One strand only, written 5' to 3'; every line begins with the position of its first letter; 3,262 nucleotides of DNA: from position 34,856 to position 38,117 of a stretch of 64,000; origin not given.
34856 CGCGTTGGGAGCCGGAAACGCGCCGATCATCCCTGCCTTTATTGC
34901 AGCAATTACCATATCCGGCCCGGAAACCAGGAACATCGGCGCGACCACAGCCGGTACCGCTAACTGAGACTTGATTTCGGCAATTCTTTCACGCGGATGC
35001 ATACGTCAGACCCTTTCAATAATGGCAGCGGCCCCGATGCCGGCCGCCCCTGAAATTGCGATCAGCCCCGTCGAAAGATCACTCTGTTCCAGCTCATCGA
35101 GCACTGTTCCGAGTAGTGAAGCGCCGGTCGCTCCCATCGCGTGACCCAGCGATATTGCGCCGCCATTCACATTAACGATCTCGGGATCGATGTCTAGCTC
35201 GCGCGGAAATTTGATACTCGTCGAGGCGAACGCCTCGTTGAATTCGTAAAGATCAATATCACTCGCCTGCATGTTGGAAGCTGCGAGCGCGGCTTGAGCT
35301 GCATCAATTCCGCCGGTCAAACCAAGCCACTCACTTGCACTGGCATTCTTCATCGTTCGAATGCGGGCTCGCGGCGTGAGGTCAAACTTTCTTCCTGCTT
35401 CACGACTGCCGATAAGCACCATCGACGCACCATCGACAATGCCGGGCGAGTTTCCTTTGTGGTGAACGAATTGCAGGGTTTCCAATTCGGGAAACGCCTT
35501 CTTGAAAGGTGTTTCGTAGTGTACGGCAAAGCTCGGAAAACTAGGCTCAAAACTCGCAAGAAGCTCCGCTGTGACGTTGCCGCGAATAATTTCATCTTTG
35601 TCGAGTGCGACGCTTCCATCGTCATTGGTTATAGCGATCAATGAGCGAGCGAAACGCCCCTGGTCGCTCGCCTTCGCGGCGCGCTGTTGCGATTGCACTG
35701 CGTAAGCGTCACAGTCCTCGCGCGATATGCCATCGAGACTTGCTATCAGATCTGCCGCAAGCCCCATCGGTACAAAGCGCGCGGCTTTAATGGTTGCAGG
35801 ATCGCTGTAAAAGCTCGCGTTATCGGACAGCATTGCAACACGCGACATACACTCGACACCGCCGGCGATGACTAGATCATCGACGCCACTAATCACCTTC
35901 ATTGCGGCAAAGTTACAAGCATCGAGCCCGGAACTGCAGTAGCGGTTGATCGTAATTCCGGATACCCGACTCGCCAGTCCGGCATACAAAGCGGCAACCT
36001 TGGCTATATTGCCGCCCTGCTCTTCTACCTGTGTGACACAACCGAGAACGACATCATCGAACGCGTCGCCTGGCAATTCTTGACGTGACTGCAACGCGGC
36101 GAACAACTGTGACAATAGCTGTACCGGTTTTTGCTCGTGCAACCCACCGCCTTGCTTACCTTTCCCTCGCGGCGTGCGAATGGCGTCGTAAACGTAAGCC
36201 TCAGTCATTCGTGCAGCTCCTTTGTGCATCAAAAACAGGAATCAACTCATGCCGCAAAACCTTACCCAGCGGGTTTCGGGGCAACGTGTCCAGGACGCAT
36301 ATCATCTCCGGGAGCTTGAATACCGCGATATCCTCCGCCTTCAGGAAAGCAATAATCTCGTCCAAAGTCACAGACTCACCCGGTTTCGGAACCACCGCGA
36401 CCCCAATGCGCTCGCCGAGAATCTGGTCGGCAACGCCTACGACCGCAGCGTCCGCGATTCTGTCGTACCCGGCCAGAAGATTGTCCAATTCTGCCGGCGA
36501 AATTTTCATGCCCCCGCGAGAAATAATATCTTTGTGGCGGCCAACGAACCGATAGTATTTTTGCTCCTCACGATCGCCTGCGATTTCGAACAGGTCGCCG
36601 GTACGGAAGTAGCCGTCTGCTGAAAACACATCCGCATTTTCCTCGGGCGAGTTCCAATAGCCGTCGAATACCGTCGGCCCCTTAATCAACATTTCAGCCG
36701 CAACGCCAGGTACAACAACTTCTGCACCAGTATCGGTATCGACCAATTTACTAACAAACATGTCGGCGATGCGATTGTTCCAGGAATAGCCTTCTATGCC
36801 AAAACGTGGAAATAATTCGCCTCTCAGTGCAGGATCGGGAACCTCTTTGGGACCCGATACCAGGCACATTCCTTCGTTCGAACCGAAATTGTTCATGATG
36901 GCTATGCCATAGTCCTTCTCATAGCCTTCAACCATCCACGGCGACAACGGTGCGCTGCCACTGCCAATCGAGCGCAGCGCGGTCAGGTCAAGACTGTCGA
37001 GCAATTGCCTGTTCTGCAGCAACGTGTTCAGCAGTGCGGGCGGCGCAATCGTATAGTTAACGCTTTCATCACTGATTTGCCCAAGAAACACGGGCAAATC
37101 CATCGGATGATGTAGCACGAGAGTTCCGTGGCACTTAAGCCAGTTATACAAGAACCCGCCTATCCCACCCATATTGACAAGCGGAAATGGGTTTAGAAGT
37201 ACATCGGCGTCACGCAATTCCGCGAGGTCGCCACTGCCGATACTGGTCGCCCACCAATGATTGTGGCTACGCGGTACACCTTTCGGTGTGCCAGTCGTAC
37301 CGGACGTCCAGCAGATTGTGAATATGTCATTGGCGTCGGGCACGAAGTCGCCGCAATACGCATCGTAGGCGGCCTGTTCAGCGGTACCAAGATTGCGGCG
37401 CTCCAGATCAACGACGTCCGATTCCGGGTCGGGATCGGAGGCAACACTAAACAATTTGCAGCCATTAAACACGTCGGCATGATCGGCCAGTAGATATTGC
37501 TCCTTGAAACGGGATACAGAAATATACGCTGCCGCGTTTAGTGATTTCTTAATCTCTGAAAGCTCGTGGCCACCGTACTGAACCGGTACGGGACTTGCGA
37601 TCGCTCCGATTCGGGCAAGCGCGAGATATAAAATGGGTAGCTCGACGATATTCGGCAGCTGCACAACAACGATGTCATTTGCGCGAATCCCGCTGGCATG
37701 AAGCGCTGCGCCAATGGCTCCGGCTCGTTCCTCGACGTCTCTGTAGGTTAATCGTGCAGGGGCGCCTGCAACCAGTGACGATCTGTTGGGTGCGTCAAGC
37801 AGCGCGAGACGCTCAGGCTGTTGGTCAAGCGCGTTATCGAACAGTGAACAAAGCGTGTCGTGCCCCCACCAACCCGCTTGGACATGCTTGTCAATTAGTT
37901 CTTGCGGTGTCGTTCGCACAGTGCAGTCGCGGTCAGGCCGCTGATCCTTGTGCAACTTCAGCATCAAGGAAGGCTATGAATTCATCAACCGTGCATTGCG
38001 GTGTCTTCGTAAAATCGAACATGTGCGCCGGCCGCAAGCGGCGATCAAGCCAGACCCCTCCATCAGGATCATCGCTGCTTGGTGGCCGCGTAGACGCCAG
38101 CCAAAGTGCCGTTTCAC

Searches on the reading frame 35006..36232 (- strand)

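Call 13: search_protein_families(library=pfam, proteins=[window:35006-36232:-], max_evalue=0.00001)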
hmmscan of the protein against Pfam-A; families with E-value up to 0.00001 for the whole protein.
window:35006-36232:- (408 aa): 2 families
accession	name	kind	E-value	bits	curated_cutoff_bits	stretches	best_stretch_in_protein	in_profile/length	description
PF00108.29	Thiolase_N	-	2e-43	149.1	26.4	1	13-232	2-233/260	Thiolase, N-terminal domain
PF02803.24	Thiolase_C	-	1.6e-29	102.5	27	1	286-407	2-123/123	Thiolase, C-terminal domain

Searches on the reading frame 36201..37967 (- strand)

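Call 13: search_protein_families(library=pfam, proteins=[window:36201-37967:-], max_evalue=0.00001)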
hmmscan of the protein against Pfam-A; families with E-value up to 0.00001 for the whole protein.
window:36201-37967:- (588 aa): 2 families
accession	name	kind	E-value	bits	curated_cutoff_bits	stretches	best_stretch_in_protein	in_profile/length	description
PF00501.34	AMP-binding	-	1.3e-55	189.2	29.9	1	44-438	2-384/384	AMP-binding enzyme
PF13193.12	AMP-binding_C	-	4.1e-11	44.1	24.5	1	493-569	1-76/76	AMP-binding enzyme C-terminal domain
